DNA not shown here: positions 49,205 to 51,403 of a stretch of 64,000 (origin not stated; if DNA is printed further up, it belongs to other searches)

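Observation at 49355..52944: Translationally coupled methyltransferase - GtrB/ArnC-type GT2 - GT-C unit lacking a recognisable GtrA/ArnEF-type flippase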

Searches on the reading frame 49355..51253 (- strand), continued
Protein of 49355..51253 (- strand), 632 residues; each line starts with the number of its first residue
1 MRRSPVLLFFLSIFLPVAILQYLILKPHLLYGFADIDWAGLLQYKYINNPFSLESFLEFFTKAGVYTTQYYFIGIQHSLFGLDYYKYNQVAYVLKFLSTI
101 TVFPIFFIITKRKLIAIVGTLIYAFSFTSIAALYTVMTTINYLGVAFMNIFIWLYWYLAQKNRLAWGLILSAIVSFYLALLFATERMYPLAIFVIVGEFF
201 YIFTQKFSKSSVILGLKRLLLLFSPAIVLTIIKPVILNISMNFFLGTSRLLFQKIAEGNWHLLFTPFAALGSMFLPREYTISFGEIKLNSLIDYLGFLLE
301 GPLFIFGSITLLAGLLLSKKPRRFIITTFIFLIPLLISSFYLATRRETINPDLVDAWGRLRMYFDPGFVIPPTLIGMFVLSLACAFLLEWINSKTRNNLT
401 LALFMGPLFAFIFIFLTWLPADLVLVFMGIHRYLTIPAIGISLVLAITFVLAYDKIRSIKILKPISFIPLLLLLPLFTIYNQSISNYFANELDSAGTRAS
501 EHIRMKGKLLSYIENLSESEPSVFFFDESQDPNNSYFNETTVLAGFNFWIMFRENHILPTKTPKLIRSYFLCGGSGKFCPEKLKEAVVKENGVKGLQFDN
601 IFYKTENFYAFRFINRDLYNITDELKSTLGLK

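Call 85: search_protein_representatives(alignment_id=A2)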
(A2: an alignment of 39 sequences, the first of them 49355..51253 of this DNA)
Query: 39 sequences, 620 profile positions. Proteins with E-value up to 0.001 (for the whole library): 1733; up to 1e-10: 395; up to 1e-30: 215. The best 150 are listed.
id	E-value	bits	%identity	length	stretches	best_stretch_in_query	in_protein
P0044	2.0e-262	888.5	-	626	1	3-619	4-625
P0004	9.8e-240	813.6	-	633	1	7-619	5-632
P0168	8.3e-231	784.1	-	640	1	1-619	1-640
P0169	9.6e-212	721.2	-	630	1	8-619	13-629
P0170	3.5e-204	696.2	-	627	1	3-619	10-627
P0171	1.6e-200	684.1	-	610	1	3-618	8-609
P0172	1.2e-196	671.4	-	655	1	8-619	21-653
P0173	1.3e-190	651.4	-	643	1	6-618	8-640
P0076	3.5e-189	646.6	-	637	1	2-619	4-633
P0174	8.4e-185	632.2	-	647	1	3-617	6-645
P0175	1.9e-184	631.0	-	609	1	4-619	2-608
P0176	1.0e-180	618.7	-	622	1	4-619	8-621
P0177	7.7e-180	615.8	-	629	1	6-619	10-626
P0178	1.0e-179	615.4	-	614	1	5-619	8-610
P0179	6.4e-170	583.0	-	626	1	3-619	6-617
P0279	5.4e-58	213.3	-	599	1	4-619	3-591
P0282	3.5e-54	200.7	-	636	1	12-500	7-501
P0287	9.6e-52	192.7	-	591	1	12-618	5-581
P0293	3.1e-47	177.8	-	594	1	6-617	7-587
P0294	1.1e-46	176.0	-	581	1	12-617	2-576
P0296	1.8e-46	175.2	-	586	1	13-493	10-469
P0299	1.0e-44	169.5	-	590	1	12-617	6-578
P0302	2.7e-44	168.1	-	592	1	18-618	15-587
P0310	4.9e-42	160.6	-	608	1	16-618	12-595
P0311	1.2e-41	159.4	-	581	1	14-617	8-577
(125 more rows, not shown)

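Call 86: search_protein_families(library=pfam, proteins=[P0279, P0282, P0287, P0293, P0294, P0296, P0299, P0302, P0310, P0311], max_evalue=0.1)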
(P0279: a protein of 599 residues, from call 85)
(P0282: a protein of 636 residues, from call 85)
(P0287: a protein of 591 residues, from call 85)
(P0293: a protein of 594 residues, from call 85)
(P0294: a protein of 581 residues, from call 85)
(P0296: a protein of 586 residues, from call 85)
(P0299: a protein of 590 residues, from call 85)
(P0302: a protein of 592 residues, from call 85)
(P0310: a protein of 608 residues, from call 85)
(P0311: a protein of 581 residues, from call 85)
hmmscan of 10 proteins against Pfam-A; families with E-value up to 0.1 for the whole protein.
P0279 (599 aa): 0 families

P0282 (636 aa): 1 family
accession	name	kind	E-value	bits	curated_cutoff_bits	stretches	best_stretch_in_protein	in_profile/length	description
PF05541.17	Spheroidin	-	0.0052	15.2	25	1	68-127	608-669/944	Entomopoxvirus spheroidin protein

P0287 (591 aa): 0 families

P0293 (594 aa): 0 families

P0294 (581 aa): 0 families

P0296 (586 aa): 0 families

P0299 (590 aa): 0 families

P0302 (592 aa): 0 families

P0310 (608 aa): 1 family
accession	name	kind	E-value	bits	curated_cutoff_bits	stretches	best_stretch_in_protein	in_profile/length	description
PF24677.1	DUF7657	-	2e-05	23.9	26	1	87-240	118-269/401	Domain of unknown function (DUF7657)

P0311 (581 aa): 0 families
